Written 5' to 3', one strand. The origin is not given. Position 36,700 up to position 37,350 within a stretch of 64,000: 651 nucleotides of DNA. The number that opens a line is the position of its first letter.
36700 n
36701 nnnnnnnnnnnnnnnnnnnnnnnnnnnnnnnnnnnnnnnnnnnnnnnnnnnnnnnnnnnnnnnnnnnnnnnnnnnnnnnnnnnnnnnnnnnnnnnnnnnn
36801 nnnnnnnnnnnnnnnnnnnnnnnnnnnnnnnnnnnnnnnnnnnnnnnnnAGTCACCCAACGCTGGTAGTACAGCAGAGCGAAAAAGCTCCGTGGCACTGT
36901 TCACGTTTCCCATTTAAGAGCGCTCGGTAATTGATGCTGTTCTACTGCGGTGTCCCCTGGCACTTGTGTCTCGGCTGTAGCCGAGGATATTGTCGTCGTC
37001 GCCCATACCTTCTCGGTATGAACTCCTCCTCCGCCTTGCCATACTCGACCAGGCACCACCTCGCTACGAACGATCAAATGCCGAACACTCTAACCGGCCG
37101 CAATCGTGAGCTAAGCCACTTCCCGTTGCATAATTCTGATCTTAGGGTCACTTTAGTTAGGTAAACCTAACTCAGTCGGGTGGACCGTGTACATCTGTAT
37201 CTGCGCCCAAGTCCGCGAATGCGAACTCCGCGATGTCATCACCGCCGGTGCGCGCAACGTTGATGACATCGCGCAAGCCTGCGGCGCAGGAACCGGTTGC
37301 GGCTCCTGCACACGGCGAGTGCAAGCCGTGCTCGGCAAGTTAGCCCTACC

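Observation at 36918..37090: Compensatory changes in the inverted family-1 copy support a conserved secondary structure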

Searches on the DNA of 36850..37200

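Call 14: search_rna_families(source=window, start=36850, end=37200, threshold=evalue, max_evalue=10)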
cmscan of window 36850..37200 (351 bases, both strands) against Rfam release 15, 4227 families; matches with E-value up to 10: 1.
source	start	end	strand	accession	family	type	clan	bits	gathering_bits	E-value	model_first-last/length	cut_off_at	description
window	36985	37003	-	RF01122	sR39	Gene; snRNA; snoRNA; CD-box;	-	10.8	50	2.8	1-56/56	no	Small nucleolar RNA sR39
